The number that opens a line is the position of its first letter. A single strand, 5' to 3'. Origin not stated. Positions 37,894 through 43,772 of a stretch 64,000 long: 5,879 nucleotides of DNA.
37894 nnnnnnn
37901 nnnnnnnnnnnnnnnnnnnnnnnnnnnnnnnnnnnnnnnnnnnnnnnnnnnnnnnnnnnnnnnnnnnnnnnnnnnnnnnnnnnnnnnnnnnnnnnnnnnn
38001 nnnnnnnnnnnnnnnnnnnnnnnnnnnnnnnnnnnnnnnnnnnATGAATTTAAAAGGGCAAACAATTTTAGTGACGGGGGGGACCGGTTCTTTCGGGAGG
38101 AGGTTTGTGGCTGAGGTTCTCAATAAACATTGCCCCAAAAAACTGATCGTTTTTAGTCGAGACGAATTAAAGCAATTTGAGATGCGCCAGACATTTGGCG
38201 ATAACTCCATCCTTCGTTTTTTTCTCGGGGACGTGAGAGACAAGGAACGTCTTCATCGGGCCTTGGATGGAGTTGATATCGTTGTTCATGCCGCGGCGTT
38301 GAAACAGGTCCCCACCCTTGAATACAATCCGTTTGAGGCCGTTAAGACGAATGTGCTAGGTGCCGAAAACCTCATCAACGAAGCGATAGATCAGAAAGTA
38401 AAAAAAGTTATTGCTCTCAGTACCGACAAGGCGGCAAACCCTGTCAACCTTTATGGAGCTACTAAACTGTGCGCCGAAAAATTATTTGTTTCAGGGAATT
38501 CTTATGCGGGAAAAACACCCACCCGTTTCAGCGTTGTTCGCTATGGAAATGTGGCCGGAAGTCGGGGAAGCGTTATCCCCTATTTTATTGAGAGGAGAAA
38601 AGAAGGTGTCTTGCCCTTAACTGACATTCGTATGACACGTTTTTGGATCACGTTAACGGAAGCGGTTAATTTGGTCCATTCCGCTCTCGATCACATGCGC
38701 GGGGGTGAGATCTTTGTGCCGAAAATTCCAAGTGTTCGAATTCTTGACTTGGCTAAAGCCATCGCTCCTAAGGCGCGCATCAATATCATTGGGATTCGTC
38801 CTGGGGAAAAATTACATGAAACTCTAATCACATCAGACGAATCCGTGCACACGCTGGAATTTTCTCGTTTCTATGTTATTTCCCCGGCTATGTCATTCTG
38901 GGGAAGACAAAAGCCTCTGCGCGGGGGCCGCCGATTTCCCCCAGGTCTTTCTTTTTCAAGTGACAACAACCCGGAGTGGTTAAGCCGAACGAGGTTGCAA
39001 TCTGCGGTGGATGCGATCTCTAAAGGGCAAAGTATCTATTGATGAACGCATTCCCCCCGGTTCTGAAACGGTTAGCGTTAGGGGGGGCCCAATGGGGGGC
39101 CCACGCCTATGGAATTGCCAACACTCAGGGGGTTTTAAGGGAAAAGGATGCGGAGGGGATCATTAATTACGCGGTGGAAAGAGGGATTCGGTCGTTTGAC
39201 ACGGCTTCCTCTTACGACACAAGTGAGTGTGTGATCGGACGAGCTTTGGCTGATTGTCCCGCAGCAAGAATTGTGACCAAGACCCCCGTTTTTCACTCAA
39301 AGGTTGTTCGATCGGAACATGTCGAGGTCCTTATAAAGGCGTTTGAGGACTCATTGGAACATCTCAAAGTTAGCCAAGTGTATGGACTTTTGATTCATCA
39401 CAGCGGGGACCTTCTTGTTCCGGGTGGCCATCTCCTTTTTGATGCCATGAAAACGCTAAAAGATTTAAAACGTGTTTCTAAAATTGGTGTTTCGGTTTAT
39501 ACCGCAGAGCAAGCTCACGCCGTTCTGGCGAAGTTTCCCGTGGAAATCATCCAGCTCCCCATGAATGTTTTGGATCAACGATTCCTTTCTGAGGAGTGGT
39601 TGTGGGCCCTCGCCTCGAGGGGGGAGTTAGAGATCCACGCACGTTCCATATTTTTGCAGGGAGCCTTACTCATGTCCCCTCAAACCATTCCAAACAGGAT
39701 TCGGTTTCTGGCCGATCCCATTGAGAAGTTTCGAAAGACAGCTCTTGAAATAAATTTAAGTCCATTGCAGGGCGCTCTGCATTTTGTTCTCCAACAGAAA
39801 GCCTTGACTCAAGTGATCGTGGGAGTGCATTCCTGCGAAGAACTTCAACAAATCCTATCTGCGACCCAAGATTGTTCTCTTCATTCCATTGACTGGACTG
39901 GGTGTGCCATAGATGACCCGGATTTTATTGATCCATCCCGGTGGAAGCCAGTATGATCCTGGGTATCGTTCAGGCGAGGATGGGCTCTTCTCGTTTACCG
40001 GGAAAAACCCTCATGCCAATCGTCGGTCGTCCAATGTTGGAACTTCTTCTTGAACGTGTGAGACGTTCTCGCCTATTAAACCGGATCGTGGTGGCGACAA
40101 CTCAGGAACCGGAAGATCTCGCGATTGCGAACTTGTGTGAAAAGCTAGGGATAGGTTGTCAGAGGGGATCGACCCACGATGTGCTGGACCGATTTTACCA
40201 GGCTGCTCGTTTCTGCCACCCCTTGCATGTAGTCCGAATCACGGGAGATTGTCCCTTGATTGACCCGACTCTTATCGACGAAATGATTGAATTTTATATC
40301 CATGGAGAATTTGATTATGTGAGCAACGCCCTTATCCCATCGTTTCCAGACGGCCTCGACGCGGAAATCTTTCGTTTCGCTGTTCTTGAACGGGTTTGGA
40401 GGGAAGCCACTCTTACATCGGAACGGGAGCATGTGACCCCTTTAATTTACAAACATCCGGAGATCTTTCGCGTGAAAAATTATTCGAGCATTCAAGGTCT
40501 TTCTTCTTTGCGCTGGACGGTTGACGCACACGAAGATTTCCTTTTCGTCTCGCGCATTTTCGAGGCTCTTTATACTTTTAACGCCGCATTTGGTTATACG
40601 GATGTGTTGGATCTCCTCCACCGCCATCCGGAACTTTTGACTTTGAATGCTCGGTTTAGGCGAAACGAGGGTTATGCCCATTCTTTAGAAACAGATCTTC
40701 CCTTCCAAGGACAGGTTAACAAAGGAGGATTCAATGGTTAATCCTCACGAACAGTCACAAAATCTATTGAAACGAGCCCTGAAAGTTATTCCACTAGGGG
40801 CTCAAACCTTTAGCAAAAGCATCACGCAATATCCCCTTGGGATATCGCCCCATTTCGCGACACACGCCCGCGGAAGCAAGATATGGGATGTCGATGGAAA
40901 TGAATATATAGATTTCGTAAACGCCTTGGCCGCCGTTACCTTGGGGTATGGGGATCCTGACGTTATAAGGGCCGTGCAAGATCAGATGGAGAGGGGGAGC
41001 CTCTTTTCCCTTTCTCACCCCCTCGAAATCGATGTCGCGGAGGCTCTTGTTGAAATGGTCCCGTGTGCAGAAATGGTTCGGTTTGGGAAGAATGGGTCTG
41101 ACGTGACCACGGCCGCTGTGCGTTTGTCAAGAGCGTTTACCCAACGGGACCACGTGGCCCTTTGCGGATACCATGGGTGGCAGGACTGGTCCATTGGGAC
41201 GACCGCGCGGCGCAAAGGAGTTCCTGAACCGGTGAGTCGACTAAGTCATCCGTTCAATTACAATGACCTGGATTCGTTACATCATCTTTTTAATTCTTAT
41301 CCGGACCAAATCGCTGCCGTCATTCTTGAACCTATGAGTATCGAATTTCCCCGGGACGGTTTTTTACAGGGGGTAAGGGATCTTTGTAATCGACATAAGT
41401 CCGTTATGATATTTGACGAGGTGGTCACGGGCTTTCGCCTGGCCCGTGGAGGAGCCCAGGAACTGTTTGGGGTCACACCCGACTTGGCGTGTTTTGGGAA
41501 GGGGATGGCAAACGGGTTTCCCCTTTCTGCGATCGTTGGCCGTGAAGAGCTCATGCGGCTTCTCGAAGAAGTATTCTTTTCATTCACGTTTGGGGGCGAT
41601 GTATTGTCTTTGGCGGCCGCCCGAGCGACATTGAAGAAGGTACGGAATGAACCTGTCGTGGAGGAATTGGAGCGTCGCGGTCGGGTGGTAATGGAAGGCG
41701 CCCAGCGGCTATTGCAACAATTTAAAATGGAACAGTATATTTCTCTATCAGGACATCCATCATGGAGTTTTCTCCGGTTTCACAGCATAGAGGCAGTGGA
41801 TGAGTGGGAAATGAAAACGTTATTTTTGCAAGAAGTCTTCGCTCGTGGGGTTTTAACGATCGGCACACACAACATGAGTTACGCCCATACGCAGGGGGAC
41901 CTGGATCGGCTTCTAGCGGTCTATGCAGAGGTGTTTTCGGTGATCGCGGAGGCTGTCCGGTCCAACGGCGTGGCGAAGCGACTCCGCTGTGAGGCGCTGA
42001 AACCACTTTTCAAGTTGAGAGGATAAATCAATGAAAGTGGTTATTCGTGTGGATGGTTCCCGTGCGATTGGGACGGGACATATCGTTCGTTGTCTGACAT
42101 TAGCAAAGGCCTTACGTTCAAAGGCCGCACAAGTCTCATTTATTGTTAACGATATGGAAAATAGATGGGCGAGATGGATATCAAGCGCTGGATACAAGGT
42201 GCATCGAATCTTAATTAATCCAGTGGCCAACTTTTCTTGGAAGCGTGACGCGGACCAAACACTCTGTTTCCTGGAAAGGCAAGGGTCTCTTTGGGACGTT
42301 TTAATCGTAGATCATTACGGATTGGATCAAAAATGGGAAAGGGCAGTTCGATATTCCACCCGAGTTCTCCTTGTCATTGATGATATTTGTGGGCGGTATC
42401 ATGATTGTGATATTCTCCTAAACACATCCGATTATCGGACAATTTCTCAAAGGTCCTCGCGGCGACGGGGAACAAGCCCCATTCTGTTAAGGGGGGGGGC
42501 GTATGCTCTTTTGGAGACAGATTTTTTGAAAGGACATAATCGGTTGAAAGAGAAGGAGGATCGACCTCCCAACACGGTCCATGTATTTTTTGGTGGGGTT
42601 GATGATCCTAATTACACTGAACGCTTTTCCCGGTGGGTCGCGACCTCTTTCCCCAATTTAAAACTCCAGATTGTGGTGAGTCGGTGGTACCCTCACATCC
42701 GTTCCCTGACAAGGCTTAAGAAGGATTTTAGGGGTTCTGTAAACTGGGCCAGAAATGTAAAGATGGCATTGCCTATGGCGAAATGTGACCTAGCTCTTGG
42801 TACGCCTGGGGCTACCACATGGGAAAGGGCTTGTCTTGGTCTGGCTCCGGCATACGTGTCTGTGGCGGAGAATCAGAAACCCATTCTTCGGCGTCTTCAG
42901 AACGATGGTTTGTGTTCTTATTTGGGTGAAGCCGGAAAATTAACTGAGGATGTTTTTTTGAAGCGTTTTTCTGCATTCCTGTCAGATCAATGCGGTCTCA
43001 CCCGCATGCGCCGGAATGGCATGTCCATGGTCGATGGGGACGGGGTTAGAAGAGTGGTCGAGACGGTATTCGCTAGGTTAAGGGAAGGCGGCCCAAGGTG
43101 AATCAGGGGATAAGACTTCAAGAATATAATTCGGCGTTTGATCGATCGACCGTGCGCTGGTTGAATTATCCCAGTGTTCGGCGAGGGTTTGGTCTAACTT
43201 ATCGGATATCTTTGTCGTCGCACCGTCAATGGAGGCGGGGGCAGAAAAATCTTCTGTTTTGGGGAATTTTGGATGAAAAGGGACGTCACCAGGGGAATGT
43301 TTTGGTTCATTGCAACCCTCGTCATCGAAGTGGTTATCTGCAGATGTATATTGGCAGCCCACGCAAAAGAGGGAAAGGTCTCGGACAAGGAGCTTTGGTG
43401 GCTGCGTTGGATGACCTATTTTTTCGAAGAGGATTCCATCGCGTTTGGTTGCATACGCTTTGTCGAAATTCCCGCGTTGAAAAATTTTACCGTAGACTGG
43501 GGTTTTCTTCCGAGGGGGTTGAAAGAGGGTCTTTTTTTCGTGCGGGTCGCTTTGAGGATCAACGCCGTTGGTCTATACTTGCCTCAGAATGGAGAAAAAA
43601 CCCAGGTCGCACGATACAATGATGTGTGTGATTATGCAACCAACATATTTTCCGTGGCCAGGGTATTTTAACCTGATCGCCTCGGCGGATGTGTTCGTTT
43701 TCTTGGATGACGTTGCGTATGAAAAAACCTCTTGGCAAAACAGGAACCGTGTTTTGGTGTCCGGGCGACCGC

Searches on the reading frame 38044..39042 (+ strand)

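Call 7: search_protein_families(library=pfam, proteins=[window:38044-39042:+], max_evalue=0.001)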
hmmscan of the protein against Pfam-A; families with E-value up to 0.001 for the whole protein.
window:38044-39042:+ (332 aa): 10 families
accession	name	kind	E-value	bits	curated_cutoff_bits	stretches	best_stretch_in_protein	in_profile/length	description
PF02719.21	Polysacc_synt_2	-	1.7e-101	339.8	20.2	1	8-280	1-292/293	Polysaccharide biosynthesis protein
PF01370.27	Epimerase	-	4.4e-26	92.2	20.9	1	8-224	1-237/240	NAD dependent epimerase/dehydratase family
PF01073.25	3Beta_HSD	-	4.6e-15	55.8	22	1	9-133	1-122/280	3-beta hydroxysteroid dehydrogenase/isomerase family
PF16363.11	GDP_Man_Dehyd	-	1.5e-13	51.4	27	1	9-221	1-243/332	GDP-mannose 4,6 dehydratase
PF04321.23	RmlD_sub_bind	-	1.4e-10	41.1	27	1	7-173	2-154/287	RmlD substrate binding domain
PF13460.12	NAD_binding_10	-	5.3e-10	39.9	27.2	1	12-133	1-104/184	NAD(P)H-binding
PF07993.18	NAD_binding_4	-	4.4e-08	33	20.1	1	10-132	1-141/258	Male sterility protein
PF08659.16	KR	-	7.9e-06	26.3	22.6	1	7-124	2-133/180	KR domain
PF05368.20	NmrA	-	9.4e-06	25.9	27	1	6-122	3-102/298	NmrA-like family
PF00106.31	adh_short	-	5.8e-05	23.1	26.6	1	6-152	1-164/195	short chain dehydrogenase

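Call 26: search_protein_families(library=ncbifam, proteins=[window:38044-39042:+], max_evalue=0.00001)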
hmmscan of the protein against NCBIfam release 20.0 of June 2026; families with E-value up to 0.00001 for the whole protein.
window:38044-39042:+ (332 aa): 16 families
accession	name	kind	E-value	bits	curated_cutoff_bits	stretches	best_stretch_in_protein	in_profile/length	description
TIGR03589.1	PseB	equivalog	1.7e-149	497.1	407.75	1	4-320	3-322/324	UDP-N-acetylglucosamine 4,6-dehydratase (inverting)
TIGR04130.1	FnlA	equivalog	2.5e-73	246.9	730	1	4-284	3-287/337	UDP-N-acetylglucosamine 4,6-dehydratase/5-epimerase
TIGR04180.1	EDH_00030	hypoth_equivalog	4.4e-15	55.5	475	1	8-129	1-123/297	NAD-dependent 4,6-dehydratase LegB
TIGR01179.1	galE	equivalog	6.1e-13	48.3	262.3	1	8-174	2-180/332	UDP-glucose 4-epimerase GalE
TIGR01181.1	dTDP_gluc_dehyt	equivalog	5.1e-12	45.5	365.1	1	8-130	2-128/321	dTDP-glucose 4,6-dehydratase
TIGR03466.1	HpnA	hypoth_equivalog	2.1e-11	43.3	367.65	1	7-127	2-113/327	hopanoid-associated sugar epimerase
TIGR02622.1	CDP_4_6_dhtase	equivalog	4.8e-10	39.1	278.45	1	4-131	3-133/352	CDP-glucose 4,6-dehydratase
NF042422.1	oxyalk_red_OleD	equivalog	1.3e-09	37.9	580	1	8-128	3-111/329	2-alkyl-3-oxoalkanoate reductase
TIGR02197.1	heptose_epim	equivalog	2e-09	37.1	274.6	1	8-174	1-174/316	ADP-glyceromanno-heptose 6-epimerase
NF052578.1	StrlDmthSdmBMthl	equivalog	2.4e-09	37.4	600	1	7-130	2-116/328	sterol demethylase protein SdmB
NF041293.1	G6PDh_Azf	equivalog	2.4e-09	37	400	1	6-131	3-119/252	NAD-dependent glucose-6-phosphate dehydrogenase Azf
TIGR01214.1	rmlD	equivalog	8.9e-09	34.8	224.05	1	7-148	1-135/285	dTDP-4-dehydrorhamnose reductase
NF042423.1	oxyalk_red_Shew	equivalog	1.9e-08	33.8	580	1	5-128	8-119/331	2-alkyl-3-oxoalkanoate reductase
NF045894.1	PKS_plus_SDR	equivalog_domain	6e-06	24.1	1740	1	6-127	1158-1292/1515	type I polyketide synthase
NF007956.0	PRK10675.1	subfamily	6.7e-06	25.5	394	0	8-126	3-123/338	UDP-glucose 4-epimerase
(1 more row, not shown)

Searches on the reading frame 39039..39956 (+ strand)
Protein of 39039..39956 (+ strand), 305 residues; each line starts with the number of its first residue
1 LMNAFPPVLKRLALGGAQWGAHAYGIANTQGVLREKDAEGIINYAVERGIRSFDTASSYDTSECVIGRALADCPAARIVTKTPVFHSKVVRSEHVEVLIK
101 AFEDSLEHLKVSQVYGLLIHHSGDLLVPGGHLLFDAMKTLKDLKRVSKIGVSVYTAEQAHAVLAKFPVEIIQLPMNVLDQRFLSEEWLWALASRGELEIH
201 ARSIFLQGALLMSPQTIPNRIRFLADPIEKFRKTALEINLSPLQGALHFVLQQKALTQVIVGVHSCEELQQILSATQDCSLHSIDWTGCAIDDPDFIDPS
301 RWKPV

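Call 7: search_protein_families(library=pfam, proteins=[window:39039-39956:+], max_evalue=0.001)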
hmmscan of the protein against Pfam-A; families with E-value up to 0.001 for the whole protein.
window:39039-39956:+ (305 aa): 1 family
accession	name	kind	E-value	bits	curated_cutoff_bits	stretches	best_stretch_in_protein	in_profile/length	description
PF00248.27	Aldo_ket_red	-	1.2e-28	100.5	24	1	12-276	2-274/291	Aldo/keto reductase family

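Call 26: search_protein_families(library=ncbifam, proteins=[window:39039-39956:+], max_evalue=0.00001)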
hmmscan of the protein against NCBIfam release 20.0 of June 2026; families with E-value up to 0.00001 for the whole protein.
window:39039-39956:+ (305 aa): 4 families
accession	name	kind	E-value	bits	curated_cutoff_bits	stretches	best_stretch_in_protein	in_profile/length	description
NF011432.0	PRK14863.1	equivalog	2.3e-43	148.9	244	1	9-302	5-290/292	bifunctional regulator KidO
NF008598.0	PRK11565.1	equivalog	6.5e-07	28.7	425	1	36-164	28-150/275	2,5-didehydrogluconate reductase DkgA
NF008377.0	PRK11172.1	equivalog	4e-06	26.3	327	1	39-168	19-145/267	2,5-didehydrogluconate reductase DkgB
NF007695.0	PRK10376.1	subfamily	8e-06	25.1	280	0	34-172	37-185/290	oxidoreductase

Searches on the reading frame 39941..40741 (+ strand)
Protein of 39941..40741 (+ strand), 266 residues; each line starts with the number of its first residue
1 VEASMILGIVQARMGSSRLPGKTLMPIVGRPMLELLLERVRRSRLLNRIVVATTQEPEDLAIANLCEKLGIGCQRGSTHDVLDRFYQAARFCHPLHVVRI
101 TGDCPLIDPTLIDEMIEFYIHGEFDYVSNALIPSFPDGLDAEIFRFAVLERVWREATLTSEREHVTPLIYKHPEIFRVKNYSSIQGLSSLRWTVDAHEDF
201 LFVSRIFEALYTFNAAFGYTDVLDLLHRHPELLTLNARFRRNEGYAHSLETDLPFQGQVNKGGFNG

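Call 7: search_protein_families(library=pfam, proteins=[window:39941-40741:+], max_evalue=0.001)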
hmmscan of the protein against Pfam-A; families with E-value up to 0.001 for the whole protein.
window:39941-40741:+ (266 aa): 2 families
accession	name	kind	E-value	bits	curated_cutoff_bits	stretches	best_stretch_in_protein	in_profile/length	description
PF02348.25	CTP_transf_3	-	1.7e-33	116.7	22.6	1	8-179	2-171/217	Cytidylyltransferase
PF12804.13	NTP_transf_3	-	2.3e-07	31.6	27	1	13-138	11-126/160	MobA-like NTP transferase domain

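Call 26: search_protein_families(library=ncbifam, proteins=[window:39941-40741:+], max_evalue=0.00001)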
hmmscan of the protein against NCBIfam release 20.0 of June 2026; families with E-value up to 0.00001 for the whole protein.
window:39941-40741:+ (266 aa): 7 families
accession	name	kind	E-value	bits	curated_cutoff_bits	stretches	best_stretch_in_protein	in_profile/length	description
NF009905.0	PRK13368.1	subfamily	5.2e-19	68.5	255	1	7-126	4-121/243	3-deoxy-manno-octulosonate cytidylyltransferase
NF003952.0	PRK05450.1-5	subfamily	2.8e-18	66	193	1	6-121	3-118/250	3-deoxy-manno-octulosonate cytidylyltransferase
NF003950.0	PRK05450.1-3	subfamily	3.5e-13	49.5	234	1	6-118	3-116/248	3-deoxy-manno-octulosonate cytidylyltransferase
NF003948.0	PRK05450.1-1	equivalog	1.1e-12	47.7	281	1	5-126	5-127/248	3-deoxy-manno-octulosonate cytidylyltransferase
TIGR00466.1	kdsB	equivalog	4.6e-12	45.9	155.2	1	9-119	6-116/241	3-deoxy-manno-octulosonate cytidylyltransferase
TIGR03584.1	PseF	equivalog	9.8e-07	28.6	205.7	1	8-70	2-60/222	pseudaminic acid cytidylyltransferase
TIGR03310.1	matur_MocA_YgfJ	equivalog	1.1e-06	28.8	186.45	0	13-121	12-117/188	molybdenum cofactor cytidylyltransferase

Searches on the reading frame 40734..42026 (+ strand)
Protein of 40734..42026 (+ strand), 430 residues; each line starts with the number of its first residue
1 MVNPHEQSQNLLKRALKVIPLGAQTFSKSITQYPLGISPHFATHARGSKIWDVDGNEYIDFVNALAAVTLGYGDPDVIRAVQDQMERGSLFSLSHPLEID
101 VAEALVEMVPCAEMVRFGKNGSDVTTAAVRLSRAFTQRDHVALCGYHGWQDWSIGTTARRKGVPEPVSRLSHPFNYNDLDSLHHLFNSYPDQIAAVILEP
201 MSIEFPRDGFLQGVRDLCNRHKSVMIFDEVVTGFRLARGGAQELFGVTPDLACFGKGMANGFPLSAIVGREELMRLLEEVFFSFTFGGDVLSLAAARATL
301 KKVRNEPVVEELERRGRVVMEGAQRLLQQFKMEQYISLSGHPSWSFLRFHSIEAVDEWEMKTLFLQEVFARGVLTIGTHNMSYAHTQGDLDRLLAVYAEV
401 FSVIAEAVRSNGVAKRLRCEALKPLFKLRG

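Call 7: search_protein_families(library=pfam, proteins=[window:40734-42026:+], max_evalue=0.001)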
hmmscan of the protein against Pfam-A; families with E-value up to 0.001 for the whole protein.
window:40734-42026:+ (430 aa): 1 family
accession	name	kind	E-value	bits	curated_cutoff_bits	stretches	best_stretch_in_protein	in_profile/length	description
PF00202.27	Aminotran_3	-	7e-57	193.4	30.5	1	40-380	11-376/403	Aminotransferase class-III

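Call 26: search_protein_families(library=ncbifam, proteins=[window:40734-42026:+], max_evalue=0.00001)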
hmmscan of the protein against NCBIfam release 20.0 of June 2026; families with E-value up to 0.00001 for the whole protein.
window:40734-42026:+ (430 aa): 69 families (the best 25 are shown)
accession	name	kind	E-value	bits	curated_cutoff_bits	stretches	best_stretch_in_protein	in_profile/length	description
NF004856.0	PRK06209.1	equivalog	1e-121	406.6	486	1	5-427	8-438/450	glutamate-1-semialdehyde 2,1-aminomutase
TIGR00713.1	hemL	equivalog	2.7e-80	270.1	527.3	1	8-402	2-421/423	glutamate-1-semialdehyde 2,1-aminomutase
NF000818.0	PRK00062.1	subfamily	3.4e-80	269.8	398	1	5-404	3-427/429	glutamate-1-semialdehyde 2,1-aminomutase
NF041362.1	GntE_guanitoxin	equivalog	5e-79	265.8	525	1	1-357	1-377/426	guanitoxin biosynthesis PLP-dependent transaminase GntE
NF009055.0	PRK12389.1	equivalog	5.4e-61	206.5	637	1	5-402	3-426/431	glutamate-1-semialdehyde 2,1-aminomutase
NF005993.0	PRK08117.1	subfamily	1e-47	162.8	574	2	175-333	188-353/433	aspartate aminotransferase family protein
NF004426.0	PRK05769.1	equivalog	1.7e-47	162.2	552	2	185-378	212-408/441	acetyl ornithine aminotransferase family protein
TIGR00707.1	argD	subfamily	8e-47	159.8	410.05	1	43-331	14-314/381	acetylornithine/succinylornithine family transaminase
NF002874.0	PRK03244.1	equivalog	3.5e-46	157.8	457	1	38-325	25-321/399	acetylornithine transaminase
NF001864.0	PRK00615.1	equivalog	7.7e-46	156.5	706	1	7-327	6-343/433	glutamate-1-semialdehyde aminotransferase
NF004718.0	PRK06062.1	subfamily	7.8e-46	156.5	472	1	37-325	37-358/454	hypothetical protein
NF002797.0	PRK02936.1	equivalog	3.5e-41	141.2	496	1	43-336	16-316/385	acetylornithine transaminase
TIGR00700.1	GABAtrnsam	equivalog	3.8e-41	141.1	506.65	1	39-329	16-339/420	4-aminobutyrate--2-oxoglutarate transaminase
NF006368.0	PRK08593.1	equivalog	2.7e-40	138.3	570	2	179-340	194-362/448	aspartate aminotransferase family protein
NF003468.0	PRK05093.1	subfamily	4.5e-38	131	522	1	43-334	28-332/405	acetylornithine/succinyldiaminopimelate transaminase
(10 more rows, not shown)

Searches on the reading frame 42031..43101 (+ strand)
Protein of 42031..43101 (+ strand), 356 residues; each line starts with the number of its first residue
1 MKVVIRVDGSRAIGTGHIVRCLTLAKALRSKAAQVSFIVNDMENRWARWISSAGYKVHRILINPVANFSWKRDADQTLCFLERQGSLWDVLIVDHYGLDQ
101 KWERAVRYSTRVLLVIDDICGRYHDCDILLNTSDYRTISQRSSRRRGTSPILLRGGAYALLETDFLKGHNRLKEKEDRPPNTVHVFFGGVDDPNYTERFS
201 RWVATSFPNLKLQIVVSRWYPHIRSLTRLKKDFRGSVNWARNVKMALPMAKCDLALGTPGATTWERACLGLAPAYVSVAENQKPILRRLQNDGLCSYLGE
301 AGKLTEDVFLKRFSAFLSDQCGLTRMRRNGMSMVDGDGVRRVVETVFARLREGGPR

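Call 5: search_protein_families(library=pfam, proteins=[window:42031-43101:+], max_evalue=0.01)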
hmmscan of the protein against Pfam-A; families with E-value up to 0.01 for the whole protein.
window:42031-43101:+ (356 aa): 0 families

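Call 6: search_protein_families(library=ncbifam, proteins=[window:42031-43101:+], max_evalue=0.01)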
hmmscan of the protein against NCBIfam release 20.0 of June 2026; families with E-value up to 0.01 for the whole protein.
window:42031-43101:+ (356 aa): 2 families
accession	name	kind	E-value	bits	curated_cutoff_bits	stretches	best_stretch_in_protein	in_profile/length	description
TIGR03590.1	PseG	equivalog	4.6e-62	210.2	153.55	1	1-285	1-276/280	UDP-2,4-diacetamido-2,4,6-trideoxy-beta-L-altropyranose hydrolase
TIGR01133.1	murG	equivalog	0.0016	17.5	250.25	0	237-344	241-351/353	undecaprenyldiphospho-muramoylpentapeptide beta-N-acetylglucosaminyltransferase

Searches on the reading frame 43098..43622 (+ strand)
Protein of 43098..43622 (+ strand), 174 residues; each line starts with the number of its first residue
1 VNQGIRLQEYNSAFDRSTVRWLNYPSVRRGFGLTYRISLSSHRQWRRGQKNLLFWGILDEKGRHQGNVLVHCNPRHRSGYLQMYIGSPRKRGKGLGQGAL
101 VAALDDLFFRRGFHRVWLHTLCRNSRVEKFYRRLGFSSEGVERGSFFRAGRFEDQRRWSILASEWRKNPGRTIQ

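Call 5: search_protein_families(library=pfam, proteins=[window:43098-43622:+], max_evalue=0.01)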
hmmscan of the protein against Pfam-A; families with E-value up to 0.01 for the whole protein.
window:43098-43622:+ (174 aa): 5 families
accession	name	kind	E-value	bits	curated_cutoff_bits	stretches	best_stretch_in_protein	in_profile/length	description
PF00583.31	Acetyltransf_1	-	1.3e-09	38.7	20.7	1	43-136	24-116/116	Acetyltransferase (GNAT) family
PF13302.13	Acetyltransf_3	-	1.8e-08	35.6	25.4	1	15-136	11-137/138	Acetyltransferase (GNAT) domain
PF08445.16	FR47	-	6.1e-05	23.4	22.1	1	75-138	18-79/86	FR47-like protein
PF13508.13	Acetyltransf_7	-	0.00011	22.9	27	1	59-137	10-83/84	Acetyltransferase (GNAT) domain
PF13523.12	Acetyltransf_8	-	0.00024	21.2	27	1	83-139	84-140/145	Acetyltransferase (GNAT) domain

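Call 6: search_protein_families(library=ncbifam, proteins=[window:43098-43622:+], max_evalue=0.01)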
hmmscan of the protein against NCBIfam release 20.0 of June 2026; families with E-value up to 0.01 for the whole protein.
window:43098-43622:+ (174 aa): 8 families
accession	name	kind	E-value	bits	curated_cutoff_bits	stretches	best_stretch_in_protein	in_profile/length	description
TIGR03585.1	PseH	equivalog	9.1e-11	42.1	93.1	1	10-154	6-151/156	UDP-4-amino-4,6-dideoxy-N-acetyl-beta-L-altrosamine N-acetyltransferase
NF011709.0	PRK15130.1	equivalog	7.3e-07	29.2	218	1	59-165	63-169/186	spermidine N1-acetyltransferase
NF000225.3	AAC_6p_Strep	exception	8.4e-06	25.8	250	1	73-164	62-154/156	aminoglycoside 6'-N-acetyltransferase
NF002959.0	PRK03624.1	equivalog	1.2e-05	25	124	1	76-139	71-132/147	GNAT family acetyltransferase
NF040503.1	resist_ArsN1a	equivalog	6.8e-05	22.7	170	1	83-144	82-141/159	arsinothricin resistance N-acetyltransferase ArsN1 family A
NF008072.0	PRK10809.1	equivalog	7.8e-05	22.5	190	1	77-167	103-192/194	ribosomal protein S5-alanine N-acetyltransferase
TIGR01575.1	rimI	equivalog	0.00039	20.6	86.4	1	87-148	64-123/132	ribosomal protein S18-alanine N-acetyltransferase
NF000487.1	stat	exception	0.0015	18.1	420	1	87-143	113-168/189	streptothricin N-acetyltransferase STAT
